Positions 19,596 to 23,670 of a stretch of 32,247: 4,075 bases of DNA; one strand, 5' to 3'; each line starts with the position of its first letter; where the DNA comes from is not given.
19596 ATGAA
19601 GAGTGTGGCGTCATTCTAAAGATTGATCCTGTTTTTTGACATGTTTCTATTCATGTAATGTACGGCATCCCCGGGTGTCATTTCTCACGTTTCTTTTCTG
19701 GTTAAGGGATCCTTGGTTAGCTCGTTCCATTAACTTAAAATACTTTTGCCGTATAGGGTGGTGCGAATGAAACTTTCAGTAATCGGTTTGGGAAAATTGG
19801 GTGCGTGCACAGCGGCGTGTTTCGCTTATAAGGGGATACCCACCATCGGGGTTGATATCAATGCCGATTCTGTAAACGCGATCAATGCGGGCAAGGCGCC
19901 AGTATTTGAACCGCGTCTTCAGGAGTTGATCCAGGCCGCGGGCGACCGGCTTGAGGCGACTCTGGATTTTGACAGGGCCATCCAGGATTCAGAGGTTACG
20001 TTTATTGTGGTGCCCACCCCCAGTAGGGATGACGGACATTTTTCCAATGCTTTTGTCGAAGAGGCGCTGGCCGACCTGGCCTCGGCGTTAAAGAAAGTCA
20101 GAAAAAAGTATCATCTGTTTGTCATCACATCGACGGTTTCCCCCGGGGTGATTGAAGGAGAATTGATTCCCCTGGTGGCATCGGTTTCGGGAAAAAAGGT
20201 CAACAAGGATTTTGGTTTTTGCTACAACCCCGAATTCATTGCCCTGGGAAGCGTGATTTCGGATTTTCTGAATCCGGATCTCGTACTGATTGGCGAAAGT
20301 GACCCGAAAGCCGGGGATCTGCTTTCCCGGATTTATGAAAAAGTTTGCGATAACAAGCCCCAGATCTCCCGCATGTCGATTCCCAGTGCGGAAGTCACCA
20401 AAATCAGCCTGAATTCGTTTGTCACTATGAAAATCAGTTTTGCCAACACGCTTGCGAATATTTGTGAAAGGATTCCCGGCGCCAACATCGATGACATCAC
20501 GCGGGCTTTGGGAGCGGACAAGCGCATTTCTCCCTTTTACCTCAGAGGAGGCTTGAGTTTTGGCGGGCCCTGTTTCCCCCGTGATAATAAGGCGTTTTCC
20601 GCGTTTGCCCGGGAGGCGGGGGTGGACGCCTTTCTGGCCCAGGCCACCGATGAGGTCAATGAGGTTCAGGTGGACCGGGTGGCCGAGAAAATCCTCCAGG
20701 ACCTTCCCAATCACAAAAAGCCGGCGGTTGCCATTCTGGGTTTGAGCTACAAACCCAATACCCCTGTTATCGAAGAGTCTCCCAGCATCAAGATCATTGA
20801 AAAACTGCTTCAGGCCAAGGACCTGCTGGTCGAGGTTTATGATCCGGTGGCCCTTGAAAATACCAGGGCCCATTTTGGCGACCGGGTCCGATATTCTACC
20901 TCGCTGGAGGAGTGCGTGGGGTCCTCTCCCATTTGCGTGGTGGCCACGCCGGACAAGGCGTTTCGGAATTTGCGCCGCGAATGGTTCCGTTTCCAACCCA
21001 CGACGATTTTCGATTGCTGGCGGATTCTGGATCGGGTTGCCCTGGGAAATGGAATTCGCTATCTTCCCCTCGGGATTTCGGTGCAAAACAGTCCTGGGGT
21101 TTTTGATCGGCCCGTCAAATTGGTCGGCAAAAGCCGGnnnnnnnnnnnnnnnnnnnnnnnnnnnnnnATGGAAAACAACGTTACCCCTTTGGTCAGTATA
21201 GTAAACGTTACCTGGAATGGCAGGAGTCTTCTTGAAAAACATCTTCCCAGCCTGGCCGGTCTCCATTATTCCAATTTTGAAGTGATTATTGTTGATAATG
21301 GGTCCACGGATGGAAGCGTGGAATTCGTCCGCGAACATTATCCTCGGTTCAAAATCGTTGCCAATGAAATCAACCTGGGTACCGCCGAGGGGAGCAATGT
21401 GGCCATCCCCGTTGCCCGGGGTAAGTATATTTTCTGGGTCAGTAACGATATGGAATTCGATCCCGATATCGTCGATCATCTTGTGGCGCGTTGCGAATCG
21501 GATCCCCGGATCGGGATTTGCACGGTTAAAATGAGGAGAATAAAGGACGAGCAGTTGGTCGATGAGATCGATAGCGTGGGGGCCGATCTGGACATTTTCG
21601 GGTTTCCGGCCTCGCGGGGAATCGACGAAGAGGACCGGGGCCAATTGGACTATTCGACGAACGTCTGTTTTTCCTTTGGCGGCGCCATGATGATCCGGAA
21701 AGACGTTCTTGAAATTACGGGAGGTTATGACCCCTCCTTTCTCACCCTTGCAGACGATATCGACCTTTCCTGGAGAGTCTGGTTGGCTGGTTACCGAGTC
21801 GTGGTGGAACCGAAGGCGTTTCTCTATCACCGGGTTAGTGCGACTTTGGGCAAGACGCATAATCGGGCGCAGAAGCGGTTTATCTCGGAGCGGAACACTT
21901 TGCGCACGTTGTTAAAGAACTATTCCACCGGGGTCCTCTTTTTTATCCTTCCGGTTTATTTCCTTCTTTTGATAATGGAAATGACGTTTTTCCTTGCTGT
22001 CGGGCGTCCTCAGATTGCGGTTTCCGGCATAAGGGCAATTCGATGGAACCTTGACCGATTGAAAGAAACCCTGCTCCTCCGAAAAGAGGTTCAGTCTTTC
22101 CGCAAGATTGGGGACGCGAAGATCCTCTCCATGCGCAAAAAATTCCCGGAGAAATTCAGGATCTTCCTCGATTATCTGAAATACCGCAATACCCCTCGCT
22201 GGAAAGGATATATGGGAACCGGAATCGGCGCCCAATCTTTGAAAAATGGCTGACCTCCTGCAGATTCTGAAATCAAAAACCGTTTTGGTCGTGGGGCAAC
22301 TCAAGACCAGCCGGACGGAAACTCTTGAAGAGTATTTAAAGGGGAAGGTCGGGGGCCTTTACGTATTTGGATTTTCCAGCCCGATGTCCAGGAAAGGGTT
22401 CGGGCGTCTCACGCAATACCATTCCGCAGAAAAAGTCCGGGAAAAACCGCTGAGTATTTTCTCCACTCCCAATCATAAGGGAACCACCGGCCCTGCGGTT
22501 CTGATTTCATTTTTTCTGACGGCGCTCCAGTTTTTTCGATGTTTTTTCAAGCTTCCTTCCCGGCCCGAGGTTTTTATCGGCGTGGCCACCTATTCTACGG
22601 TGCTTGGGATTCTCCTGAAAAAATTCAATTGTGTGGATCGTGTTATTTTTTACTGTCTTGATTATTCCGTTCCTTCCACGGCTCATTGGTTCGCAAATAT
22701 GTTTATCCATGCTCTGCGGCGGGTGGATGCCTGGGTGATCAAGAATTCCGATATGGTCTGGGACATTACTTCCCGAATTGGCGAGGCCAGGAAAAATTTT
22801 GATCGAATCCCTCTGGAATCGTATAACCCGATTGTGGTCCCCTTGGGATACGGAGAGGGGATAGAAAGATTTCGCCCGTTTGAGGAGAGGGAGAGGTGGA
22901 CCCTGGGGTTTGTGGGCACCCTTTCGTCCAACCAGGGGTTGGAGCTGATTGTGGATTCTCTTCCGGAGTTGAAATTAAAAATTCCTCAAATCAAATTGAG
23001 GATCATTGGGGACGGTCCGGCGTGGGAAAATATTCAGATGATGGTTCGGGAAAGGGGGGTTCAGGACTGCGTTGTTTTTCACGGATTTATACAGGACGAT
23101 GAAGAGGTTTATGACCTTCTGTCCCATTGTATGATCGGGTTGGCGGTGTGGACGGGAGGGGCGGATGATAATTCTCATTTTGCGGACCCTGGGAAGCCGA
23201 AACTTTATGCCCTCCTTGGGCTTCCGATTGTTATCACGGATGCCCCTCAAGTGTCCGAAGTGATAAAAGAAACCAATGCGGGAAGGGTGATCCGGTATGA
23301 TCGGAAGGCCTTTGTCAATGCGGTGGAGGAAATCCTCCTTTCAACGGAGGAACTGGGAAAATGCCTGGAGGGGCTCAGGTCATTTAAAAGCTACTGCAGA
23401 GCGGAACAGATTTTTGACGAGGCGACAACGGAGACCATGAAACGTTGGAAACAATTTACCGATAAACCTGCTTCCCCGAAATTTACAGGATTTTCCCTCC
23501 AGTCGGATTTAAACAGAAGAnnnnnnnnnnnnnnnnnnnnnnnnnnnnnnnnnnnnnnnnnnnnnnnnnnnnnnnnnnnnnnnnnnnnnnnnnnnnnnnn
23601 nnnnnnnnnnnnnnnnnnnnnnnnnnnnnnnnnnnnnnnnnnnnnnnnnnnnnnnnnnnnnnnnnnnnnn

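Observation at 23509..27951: Orphan 1480-aa membrane protein with an N-terminal anchor, a giant ectodomain and a C-terminal 8-9 TM domain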

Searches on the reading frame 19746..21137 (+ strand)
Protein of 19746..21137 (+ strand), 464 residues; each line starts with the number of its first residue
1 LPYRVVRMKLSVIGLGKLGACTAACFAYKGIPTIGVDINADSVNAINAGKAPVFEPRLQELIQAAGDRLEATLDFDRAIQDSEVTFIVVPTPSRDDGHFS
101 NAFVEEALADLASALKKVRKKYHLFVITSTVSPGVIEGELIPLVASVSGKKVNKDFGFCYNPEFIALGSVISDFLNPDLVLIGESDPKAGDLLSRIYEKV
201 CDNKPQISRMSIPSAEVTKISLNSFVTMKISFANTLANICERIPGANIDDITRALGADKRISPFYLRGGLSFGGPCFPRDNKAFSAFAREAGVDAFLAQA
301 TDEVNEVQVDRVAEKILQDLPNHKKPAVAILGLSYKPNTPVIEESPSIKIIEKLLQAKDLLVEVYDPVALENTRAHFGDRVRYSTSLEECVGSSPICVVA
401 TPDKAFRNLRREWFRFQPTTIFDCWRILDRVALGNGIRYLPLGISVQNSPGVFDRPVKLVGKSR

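Call 7: search_protein_families(library=pfam, proteins=[window:19746-21137:+], max_evalue=0.01)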
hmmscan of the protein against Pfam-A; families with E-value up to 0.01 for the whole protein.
window:19746-21137:+ (464 aa): 5 families
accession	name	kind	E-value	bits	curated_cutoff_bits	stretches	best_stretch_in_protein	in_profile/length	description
PF03721.20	UDPG_MGDP_dh_N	-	1.1e-43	149.4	27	1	8-195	1-186/187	UDP-glucose/GDP-mannose dehydrogenase family, NAD binding domain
PF00984.24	UDPG_MGDP_dh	-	2.2e-26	92.2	25.4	1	214-306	2-93/94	UDP-glucose/GDP-mannose dehydrogenase family, central domain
PF03720.21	UDPG_MGDP_dh_C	-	8.4e-21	74.7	30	1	329-430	1-103/103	UDP-glucose/GDP-mannose dehydrogenase family, UDP binding domain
PF01210.29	NAD_Gly3P_dh_N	-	9.2e-06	26.2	23.1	1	9-91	1-79/158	NAD-dependent glycerol-3-phosphate dehydrogenase N-terminus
PF02737.24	3HCDH_N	-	0.0039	17.6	22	0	10-48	2-40/180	3-hydroxyacyl-CoA dehydrogenase, NAD binding domain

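Call 27: search_dna_similar(query=window:19746-21137:+, collection=plasmids, mode=protein, max_rows=5)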
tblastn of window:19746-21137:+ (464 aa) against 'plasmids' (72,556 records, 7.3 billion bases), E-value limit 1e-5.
Records with a match: 1337; places in all: 1536; records where one place covers at least 80% of the query: 604.
Best place of each record, by identity: <60% 1337.
By first word of the organism name: Bacillus 185; Rhizobium 151; Ralstonia 135; Phaeobacter 116; Sinorhizobium 84; Streptomyces 69; Escherichia 34; Azospirillum 29; Leisingera 29; Sulfitobacter 25; and 158 more.
By predicted mobility (MOB-suite, as given by PLSDB): non-mobilizable 824; mobilizable 299; conjugative 214.
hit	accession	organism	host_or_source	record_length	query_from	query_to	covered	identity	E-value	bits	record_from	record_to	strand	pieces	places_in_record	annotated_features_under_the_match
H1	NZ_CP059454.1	Azospirillum brasilense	Prokaryotes,soil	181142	2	429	92%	46.7%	2e-101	339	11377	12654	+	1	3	nucleotide sugar dehydrogenase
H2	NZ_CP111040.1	Haladaptatus caseinilyticus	cell culture,sediment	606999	8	429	91%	37.2%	6e-71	251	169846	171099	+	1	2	aglM: UDP-glucose 6-dehydrogenase AglM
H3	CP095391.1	Natribaculum breve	cell culture,saline soil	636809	8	439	93%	36.2%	3e-60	220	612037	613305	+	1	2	none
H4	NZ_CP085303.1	Haladaptatus pallidirubidus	cell culture,saline soil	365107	1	428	92%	36.3%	8e-71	251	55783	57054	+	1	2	aglM: UDP-glucose 6-dehydrogenase AglM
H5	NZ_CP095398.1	Natribaculum luteum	cell culture,brine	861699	8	439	93%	35.9%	1e-58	216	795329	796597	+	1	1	none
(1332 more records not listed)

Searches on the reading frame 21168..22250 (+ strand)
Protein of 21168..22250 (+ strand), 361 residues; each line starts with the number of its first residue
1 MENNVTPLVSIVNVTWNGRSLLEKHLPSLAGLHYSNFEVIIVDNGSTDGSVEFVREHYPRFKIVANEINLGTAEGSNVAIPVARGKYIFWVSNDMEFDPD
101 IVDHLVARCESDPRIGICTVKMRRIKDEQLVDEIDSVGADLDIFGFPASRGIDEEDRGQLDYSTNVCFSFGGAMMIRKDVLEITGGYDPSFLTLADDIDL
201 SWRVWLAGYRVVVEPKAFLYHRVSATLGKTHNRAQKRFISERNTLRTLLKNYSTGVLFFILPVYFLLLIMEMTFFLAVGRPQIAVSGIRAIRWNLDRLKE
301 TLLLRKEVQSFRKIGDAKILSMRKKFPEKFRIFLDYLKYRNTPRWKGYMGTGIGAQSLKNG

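Call 7: search_protein_families(library=pfam, proteins=[window:21168-22250:+], max_evalue=0.01)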
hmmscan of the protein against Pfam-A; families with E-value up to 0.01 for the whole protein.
window:21168-22250:+ (361 aa): 5 families
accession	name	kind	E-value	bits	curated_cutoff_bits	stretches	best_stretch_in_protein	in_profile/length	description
PF00535.33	Glycos_transf_2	-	9.4e-23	81.4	23.3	1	10-181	1-164/168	Glycosyl transferase family 2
PF13641.12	Glyco_tranf_2_3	-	5.1e-11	43.5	27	1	9-233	3-223/230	Glycosyltransferase like family 2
PF13632.12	Glyco_trans_2_3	-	1.9e-09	38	27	1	161-270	64-177/198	Glycosyl transferase family group 2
PF13506.12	Glyco_transf_21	-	2e-07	31.1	21.7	1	80-229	26-164/174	Glycosyl transferase family 21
PF10111.15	Glyco_tranf_2_2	-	6.9e-05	22.9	27.3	0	171-225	165-220/276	Glycosyltransferase like family 2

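Call 20: search_protein_families(library=ncbifam, proteins=[window:21168-22250:+], max_evalue=0.1)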
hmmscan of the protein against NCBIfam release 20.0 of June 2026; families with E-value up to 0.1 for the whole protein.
window:21168-22250:+ (361 aa): 25 families
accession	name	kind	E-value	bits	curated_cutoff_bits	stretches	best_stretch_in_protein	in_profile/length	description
TIGR03937.1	PgaC_IcaA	equivalog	7.7e-23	81.1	422.3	1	4-229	42-258/407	poly-beta-1,6-N-acetyl-D-glucosamine synthase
NF041875.1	EPS_EpsD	equivalog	6.9e-19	68.4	370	1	9-224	1-209/325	exopolysaccharide biosynthesis glycosyltransferase EpsD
NF007482.0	PRK10073.1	equivalog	1.4e-15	57.1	423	1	4-112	3-113/334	glycosyltransferase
TIGR03965.1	mycofact_glyco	equivalog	2.3e-14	53.1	280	1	6-233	73-292/467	mycofactocin biosynthesis glycosyltransferase MftF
NF047683.1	TeichurnBiosyTuaG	equivalog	1.4e-11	44.5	400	1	4-104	3-106/252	teichuronic acid biosynthesis protein TuaG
NF007453.0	PRK10018.1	equivalog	2e-10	40.8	382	1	6-106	5-108/280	colanic acid biosynthesis glycosyltransferase WcaA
TIGR04017.1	WcaA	equivalog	2e-10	40.7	495.75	1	6-105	4-106/279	colanic acid biosynthesis glycosyltransferase WcaA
TIGR03111.1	glyc2_xrt_Gpos1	hypoth_equivalog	2.3e-10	39.9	363.95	1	6-275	48-320/439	TIGR03111 family XrtG-associated glycosyltransferase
TIGR04283.1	glyco_like_mftF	equivalog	9.8e-10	38.4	182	1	9-206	1-171/221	TIGR04283 family arsenosugar biosynthesis glycosyltransferase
NF053739.1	GlytfEpsEBac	equivalog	1.1e-08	34.4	450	1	7-210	1-191/265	glycosyltransferase EpsE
NF050050.1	ProtGlycPglI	equivalog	7.4e-08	32.1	500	1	7-112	2-111/306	GalNAc(5)-diNAcBac-PP-undecaprenol beta-1,3-glucosyltransferase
TIGR04242.1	nodulat_NodC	equivalog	1.3e-07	31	550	1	3-121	44-167/395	chitooligosaccharide synthase NodC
NF045692.1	OglycostaseCruG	equivalog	5.9e-07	28.7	600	1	8-66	42-103/386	2'-O-glycosyltransferase CruG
NF038302.1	EPS_HpsE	equivalog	8e-07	28.3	300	1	10-137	4-139/307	hormogonium polysaccharide biosynthesis glycosyltransferase HpsE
TIGR04009.1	wcaE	equivalog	1.9e-06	27.3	369.2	1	8-103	2-101/248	colanic acid biosynthesis glycosyltransferase WcaE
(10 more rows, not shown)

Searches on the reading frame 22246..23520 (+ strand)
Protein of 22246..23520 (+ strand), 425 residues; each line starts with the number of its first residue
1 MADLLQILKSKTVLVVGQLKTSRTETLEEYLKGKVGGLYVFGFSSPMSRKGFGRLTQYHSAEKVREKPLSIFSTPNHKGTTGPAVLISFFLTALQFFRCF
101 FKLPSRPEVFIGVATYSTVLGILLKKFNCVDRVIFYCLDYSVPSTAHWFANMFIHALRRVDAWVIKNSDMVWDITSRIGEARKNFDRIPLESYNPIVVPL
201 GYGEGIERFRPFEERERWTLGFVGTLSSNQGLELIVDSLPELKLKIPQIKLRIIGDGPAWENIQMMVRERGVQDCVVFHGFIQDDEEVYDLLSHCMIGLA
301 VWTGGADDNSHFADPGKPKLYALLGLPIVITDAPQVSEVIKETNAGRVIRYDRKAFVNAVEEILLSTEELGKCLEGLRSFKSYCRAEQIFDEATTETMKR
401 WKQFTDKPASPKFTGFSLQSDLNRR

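Call 7: search_protein_families(library=pfam, proteins=[window:22246-23520:+], max_evalue=0.01)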
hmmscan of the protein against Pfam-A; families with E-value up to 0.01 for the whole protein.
window:22246-23520:+ (425 aa): 2 families
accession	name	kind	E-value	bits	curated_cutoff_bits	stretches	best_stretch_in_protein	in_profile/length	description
PF13692.12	Glyco_trans_1_4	-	6.2e-17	62.6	27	1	219-364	3-140/142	Glycosyl transferases group 1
PF00534.26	Glycos_transf_1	-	3e-16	59.9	26.4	1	208-296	6-94/172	Glycosyl transferases group 1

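Call 20: search_protein_families(library=ncbifam, proteins=[window:22246-23520:+], max_evalue=0.1)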
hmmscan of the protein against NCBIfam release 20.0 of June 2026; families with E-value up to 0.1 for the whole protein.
window:22246-23520:+ (425 aa): 20 families
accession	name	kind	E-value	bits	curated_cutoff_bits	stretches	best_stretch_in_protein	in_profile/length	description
TIGR04063.1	stp3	hypoth_equivalog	1.9e-10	40.2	442.05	1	219-372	215-366/397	TIGR04063 family PEP-CTERM/XrtA system glycosyltransferase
NF047880.1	glyco_SdgA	exception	1.3e-05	24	800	1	198-372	296-462/488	serine-aspartate repeat adhesin O-glycosyltransferase SdgA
NF007640.0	PRK10307.1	subfamily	1.4e-05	24.2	276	1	222-364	234-370/411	WcaI family glycosyltransferase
TIGR03088.1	stp2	hypoth_equivalog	1.6e-05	24.1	409.05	1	212-362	189-334/374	TIGR03088 family PEP-CTERM/XrtA system glycosyltransferase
NF047881.1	glyco_SdgB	exception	9.5e-05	21.2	800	1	157-290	272-394/496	serine-aspartate repeat adhesin O-glycosyltransferase SdgB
TIGR04157.1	glyco_rSAM_CFB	subfamily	0.00011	21.3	400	1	222-359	232-358/406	TIGR04157 family glycosyltransferase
TIGR03999.1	thiol_BshA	equivalog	0.00061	18.8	273.7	1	249-351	230-322/375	N-acetyl-alpha-D-glucosaminyl L-malate synthase BshA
NF046085.1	XrtY_assoc_Gly1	equivalog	0.00068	18.6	400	1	214-369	206-352/387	XrtY-associated glycosyltransferase XYAG1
TIGR04005.1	wcaL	equivalog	0.00085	18.3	537.6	1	223-354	228-358/406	colanic acid biosynthesis glycosyltransferase WcaL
NF041876.1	EPS_EpsE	equivalog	0.0012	18.1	400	1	209-368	206-363/389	exopolysaccharide biosynthesis GT4 family glycosyltransferase EpsE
NF038295.1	EPS_HpsP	equivalog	0.0016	17.5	550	1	219-400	209-383/388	hormogonium polysaccharide biosynthesis glycosyltransferase HpsP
NF011726.0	PRK15179.1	equivalog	0.009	14.3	733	1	217-284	517-584/694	Vi polysaccharide biosynthesis protein TviE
NF049988.1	MGlcDAGSynMgs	equivalog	0.0093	15.3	400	1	226-286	222-282/398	alpha-monoglucosyldiacylglycerol synthase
TIGR02918.1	TIGR02918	equivalog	0.01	14.6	574.6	1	210-289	312-390/500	accessory Sec system glycosyltransferase GtfA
NF007326.0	PRK09814.2-3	equivalog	0.017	14.2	420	1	303-349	252-298/349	beta-1,6-galactofuranosyltransferase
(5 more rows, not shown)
